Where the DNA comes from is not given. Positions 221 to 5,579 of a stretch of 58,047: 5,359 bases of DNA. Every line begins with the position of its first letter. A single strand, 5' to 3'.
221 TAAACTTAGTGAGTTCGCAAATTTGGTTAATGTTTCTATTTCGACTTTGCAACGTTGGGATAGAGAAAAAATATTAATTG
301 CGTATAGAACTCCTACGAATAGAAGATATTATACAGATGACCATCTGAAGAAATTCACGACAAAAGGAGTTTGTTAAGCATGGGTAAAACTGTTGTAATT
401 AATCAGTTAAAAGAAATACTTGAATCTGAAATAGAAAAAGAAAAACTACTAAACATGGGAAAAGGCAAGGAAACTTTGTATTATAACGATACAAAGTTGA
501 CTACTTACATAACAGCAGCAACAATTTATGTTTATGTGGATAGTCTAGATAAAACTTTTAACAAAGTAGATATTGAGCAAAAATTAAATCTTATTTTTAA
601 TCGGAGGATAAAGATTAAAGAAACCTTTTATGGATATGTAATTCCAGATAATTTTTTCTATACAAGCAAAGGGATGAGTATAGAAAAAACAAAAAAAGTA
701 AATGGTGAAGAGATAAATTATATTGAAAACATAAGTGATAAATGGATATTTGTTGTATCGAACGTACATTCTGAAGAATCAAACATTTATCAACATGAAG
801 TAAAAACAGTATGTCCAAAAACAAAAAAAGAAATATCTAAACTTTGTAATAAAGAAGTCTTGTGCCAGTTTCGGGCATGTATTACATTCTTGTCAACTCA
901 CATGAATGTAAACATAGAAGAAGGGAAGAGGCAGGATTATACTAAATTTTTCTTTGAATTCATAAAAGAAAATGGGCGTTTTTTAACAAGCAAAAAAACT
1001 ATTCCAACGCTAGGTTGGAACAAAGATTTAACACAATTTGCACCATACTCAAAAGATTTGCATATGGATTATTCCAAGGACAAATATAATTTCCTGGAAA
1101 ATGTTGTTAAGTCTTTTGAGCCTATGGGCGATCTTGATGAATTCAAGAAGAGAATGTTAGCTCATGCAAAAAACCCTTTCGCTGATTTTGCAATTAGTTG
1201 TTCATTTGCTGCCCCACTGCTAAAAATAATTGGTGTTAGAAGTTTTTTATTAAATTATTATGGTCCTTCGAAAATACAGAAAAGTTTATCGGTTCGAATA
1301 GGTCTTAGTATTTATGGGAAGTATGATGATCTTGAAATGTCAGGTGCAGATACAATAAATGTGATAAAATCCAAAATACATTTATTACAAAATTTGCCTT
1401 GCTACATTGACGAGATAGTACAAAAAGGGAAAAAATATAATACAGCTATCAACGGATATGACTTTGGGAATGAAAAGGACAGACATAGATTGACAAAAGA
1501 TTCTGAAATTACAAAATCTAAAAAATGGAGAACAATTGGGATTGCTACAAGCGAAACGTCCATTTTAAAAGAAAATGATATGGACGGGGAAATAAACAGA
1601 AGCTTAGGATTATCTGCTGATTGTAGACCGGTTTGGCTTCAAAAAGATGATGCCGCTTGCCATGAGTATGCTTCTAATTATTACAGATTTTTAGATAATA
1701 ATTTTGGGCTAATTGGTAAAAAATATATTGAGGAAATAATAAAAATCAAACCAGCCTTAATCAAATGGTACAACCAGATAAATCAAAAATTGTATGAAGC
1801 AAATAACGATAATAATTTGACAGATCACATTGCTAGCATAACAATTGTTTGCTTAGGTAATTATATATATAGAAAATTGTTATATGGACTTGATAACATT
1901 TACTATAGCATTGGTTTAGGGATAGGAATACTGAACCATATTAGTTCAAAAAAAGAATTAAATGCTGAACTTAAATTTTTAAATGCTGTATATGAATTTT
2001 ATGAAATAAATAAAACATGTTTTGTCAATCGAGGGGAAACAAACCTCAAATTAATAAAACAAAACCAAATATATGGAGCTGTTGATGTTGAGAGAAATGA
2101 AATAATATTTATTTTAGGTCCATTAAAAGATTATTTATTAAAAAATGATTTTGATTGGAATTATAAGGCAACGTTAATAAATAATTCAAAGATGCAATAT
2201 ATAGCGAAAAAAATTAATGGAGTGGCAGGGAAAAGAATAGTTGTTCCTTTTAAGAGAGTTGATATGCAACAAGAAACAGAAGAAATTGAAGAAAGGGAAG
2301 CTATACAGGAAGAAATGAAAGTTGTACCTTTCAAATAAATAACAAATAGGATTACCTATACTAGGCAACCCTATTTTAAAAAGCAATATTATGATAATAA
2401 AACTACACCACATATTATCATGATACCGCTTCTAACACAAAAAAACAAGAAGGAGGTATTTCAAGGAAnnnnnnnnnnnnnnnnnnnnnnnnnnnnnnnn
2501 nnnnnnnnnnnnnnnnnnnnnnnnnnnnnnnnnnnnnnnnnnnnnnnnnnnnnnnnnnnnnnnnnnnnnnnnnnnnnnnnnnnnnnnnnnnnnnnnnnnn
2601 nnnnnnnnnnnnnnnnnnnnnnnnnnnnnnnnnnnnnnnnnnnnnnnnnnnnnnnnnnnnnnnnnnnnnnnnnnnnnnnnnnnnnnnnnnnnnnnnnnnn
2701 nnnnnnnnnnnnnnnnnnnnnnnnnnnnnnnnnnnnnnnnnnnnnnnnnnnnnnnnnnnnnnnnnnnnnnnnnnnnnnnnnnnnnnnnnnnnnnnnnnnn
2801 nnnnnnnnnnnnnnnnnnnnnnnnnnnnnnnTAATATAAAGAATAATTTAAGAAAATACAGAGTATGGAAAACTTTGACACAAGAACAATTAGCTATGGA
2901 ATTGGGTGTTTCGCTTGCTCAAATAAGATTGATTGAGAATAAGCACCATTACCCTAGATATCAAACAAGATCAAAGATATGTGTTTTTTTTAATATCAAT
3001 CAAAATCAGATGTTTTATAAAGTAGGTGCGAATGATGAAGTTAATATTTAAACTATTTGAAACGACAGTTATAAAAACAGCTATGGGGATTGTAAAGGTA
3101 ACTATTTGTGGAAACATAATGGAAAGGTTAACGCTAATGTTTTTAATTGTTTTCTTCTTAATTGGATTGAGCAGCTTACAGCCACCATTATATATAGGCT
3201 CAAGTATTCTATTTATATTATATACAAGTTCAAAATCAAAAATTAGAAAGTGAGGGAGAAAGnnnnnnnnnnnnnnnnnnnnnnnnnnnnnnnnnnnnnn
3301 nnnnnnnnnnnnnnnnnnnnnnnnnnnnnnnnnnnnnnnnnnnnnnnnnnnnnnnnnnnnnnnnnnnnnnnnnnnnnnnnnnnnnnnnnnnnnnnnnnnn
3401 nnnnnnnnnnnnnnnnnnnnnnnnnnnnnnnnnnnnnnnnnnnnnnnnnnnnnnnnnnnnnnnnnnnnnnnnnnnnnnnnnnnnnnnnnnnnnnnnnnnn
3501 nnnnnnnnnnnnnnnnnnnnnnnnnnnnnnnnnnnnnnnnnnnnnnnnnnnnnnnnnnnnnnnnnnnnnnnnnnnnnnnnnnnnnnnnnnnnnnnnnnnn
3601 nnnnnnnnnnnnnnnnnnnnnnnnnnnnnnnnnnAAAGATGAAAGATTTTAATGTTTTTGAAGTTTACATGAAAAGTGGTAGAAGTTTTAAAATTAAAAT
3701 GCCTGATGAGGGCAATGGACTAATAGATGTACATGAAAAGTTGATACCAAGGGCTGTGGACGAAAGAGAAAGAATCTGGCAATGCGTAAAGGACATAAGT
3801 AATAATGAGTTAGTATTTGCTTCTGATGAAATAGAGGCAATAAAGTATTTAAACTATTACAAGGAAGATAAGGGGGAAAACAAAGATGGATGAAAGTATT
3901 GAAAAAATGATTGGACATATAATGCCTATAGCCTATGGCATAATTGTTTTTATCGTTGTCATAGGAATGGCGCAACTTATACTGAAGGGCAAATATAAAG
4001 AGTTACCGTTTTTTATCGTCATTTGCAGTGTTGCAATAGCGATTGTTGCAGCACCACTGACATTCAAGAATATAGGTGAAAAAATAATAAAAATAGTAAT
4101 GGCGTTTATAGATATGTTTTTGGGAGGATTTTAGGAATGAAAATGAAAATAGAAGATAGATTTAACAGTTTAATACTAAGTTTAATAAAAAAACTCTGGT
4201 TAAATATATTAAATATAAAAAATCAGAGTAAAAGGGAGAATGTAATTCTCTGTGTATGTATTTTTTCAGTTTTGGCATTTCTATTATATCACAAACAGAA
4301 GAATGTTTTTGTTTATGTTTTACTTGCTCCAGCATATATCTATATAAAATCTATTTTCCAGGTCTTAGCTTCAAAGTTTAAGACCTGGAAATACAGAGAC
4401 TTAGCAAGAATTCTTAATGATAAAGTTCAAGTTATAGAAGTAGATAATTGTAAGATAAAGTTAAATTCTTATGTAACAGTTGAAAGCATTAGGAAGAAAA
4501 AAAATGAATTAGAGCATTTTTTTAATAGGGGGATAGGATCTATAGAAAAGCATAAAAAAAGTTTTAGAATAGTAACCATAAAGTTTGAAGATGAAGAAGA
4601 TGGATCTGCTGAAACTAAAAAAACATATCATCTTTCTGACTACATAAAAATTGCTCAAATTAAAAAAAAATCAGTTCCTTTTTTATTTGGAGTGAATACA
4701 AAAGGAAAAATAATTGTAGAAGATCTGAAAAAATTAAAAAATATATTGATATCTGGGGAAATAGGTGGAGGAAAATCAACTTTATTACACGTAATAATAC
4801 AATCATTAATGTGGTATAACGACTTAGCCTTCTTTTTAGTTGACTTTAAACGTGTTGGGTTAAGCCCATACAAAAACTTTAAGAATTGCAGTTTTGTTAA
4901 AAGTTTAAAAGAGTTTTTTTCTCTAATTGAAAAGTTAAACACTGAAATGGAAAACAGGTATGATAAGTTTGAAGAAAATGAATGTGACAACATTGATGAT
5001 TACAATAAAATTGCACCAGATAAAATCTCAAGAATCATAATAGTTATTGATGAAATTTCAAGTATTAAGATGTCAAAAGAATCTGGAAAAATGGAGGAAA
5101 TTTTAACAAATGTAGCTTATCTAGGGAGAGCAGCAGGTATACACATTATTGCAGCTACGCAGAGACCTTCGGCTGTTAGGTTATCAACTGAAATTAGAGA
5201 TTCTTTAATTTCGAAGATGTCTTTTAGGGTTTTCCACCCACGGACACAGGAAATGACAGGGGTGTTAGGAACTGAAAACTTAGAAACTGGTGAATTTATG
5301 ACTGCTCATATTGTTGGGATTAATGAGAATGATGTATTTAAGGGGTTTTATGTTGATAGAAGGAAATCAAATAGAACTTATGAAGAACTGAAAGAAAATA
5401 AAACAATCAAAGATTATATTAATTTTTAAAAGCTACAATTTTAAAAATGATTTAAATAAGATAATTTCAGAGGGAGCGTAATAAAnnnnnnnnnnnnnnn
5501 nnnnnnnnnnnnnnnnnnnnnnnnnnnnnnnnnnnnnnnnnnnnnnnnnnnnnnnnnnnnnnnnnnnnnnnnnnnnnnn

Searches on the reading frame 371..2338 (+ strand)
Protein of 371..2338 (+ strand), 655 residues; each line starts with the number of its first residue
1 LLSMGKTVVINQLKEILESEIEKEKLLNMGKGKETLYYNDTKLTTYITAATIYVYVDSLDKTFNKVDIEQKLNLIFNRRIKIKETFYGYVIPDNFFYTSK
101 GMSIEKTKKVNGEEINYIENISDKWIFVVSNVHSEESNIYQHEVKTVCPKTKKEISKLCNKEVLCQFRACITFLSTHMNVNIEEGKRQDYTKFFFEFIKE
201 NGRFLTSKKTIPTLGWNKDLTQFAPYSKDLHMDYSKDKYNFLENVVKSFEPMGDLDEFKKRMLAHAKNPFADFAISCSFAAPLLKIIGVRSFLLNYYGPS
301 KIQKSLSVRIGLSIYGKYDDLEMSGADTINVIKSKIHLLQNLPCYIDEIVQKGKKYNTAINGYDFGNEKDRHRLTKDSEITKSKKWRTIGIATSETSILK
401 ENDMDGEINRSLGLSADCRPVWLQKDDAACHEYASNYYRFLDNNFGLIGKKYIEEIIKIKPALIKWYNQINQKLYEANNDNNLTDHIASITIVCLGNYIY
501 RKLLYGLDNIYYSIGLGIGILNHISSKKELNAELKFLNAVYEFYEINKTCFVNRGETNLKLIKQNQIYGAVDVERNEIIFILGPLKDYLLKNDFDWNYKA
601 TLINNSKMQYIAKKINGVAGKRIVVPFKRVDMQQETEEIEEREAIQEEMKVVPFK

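Call 11: search_protein_families(library=pfam, proteins=[window:371-2338:+], max_evalue=0.01)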
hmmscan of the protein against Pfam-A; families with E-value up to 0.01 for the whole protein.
window:371-2338:+ (655 aa): 1 family
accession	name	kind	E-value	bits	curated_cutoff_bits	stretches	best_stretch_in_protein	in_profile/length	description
PF06048.17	DUF927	-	1.2e-24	87.9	22.6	1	120-384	24-282/284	Domain of unknown function (DUF927)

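Call 29: find_related_loci(query=window:371-2338:+, collection=viral_contigs, flank=6000)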
Query window:371-2338:+ (655 aa) in viral_contigs; peptide patterns used: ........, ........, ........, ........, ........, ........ (x = any residue, [..] = any of these).
3 stretches matched a pattern, but none encodes a relative of the query by tblastn (E <= 1e-3).

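Call 37: find_encoding_contigs(protein=window:380-2338:+, flank=10000, max_places=10)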
Protein window:380-2338:+ (652 aa): 1 contig read that carries it; 1 place shown.
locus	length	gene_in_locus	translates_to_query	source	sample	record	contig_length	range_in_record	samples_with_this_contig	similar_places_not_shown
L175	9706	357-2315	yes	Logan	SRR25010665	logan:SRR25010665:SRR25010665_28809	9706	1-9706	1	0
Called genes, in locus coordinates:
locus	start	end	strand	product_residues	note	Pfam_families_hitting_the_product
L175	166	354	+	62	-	PF00376:MerR, PF13411:MerR_1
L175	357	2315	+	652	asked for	PF06048:DUF927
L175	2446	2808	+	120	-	-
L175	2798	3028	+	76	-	PF12844:HTH_19, PF01381:HTH_3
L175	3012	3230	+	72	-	-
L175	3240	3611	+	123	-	-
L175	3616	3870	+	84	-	-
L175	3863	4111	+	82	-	-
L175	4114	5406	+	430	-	PF01580:FtsK_SpoIIIE, PF01637:ATPase_2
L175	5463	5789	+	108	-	-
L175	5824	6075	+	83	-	-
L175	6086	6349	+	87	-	-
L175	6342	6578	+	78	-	-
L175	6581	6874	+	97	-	PF03692:CxxCxxCC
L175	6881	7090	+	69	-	-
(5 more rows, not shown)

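Call 102: search_protein_families(library=ncbifam, alignment_id=A2, max_evalue=0.00001)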
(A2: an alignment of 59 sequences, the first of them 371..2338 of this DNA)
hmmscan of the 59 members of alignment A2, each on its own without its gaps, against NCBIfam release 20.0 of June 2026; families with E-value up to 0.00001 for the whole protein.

A. member 1, window:371-2338:+ (655 aa): 0 families

B. families by the number of members that match (of 59 scanned): 272 families (the first 25 are shown)
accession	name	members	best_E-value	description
NF009466.0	PRK12826.1-2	2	2e-24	3-oxoacyl-ACP reductase FabG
NF005594.0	PRK07326.1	2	8.5e-22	SDR family oxidoreductase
NF006118.0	PRK08264.1-4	2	1e-18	SDR family oxidoreductase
NF006120.0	PRK08264.1-6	2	6.3e-15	SDR family oxidoreductase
NF006132.0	PRK08277.1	2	1.7e-13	D-mannonate oxidoreductase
NF053674.1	XylDhXylBProt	2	1.7e-12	D-xylose 1-dehydrogenase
TIGR03589.1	PseB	1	1.8e-134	UDP-N-acetylglucosamine 4,6-dehydratase (inverting)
TIGR01448.2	helicase_RecD2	1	3.7e-133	SF1B family DNA helicase RecD2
TIGR03588.1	PseC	1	1.9e-98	UDP-4-amino-4,6-dideoxy-N-acetyl-beta-L-altrosamine transaminase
TIGR04130.1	FnlA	1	3.2e-81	UDP-N-acetylglucosamine 4,6-dehydratase/5-epimerase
NF008658.2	PRK11658.1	1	2e-66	UDP-4-amino-4-deoxy-L-arabinose aminotransferase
TIGR01447.1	recD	1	3.2e-65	exodeoxyribonuclease V subunit alpha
NF008687.0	PRK11706.1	1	4e-55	dTDP-4-amino-4,6-dideoxygalactose transaminase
TIGR04181.1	NHT_00031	1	2.2e-54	LegC family aminotransferase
TIGR04427.1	PLP_DesI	1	1.1e-44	dTDP-4-dehydro-6-deoxyglucose aminotransferase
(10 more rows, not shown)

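Call 103: search_protein_families(library=padloc, alignment_id=A2, max_evalue=0.0001)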
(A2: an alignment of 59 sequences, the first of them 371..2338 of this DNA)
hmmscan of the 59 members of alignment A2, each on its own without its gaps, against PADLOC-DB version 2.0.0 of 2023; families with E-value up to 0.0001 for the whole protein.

A. member 1, window:371-2338:+ (655 aa): 0 families

B. families by the number of members that match (of 59 scanned): 22 families
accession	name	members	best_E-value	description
PDLC01734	typeIV_RecD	1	2e-71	RecD_0_IVD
PDLC05064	PDC-S68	1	5.5e-51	-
PDLC01148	RecD_like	1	7.1e-48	RecD/Tra ATPase fused to N-terminal HHH domain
PDLC05065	PDC-S68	1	2.3e-45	-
PDLC05066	PDC-S68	1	2.1e-44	-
PDLC04476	PDC-M16A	1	7.5e-26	-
PDLC04475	PDC-M16A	1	1.4e-25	-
PDLC02806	SspH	1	5.1e-19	SspH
PDLC04140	mad8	1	7.4e-19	mads_8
PDLC04472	PDC-M16A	1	7.4e-19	-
PDLC01147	Csx16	1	5.1e-18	Csx16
PDLC03800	RTasDnaG-like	1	3.1e-17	DRT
PDLC03701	HEase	1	1.9e-16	homing endonuclease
PDLC02804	SspH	1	7.5e-15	SspH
PDLC04474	PDC-M16A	1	2.6e-11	-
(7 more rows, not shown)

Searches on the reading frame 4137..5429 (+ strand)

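Call 11: search_protein_families(library=pfam, proteins=[window:4137-5429:+], max_evalue=0.01)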
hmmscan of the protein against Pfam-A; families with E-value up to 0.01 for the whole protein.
window:4137-5429:+ (430 aa): 5 families
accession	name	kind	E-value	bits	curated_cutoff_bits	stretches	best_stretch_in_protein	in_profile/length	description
PF01580.24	FtsK_SpoIIIE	-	2.8e-23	83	24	1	175-345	13-220/221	FtsK/SpoIIIE family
PF01637.24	ATPase_2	-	1.6e-08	35.1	33.2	1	203-341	23-155/225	ATPase domain predominantly from Archaea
PF00004.35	AAA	-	4.3e-05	24.4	21.2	1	203-347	1-114/131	ATPase family associated with various cellular activities (AAA)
PF24883.2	NPHP3_N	-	0.0065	17.1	24.8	0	203-310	25-136/164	Nephrocystin 3, N-terminal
PF13555.12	AAA_29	-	0.01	16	27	0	202-221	24-43/61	P-loop containing region of AAA domain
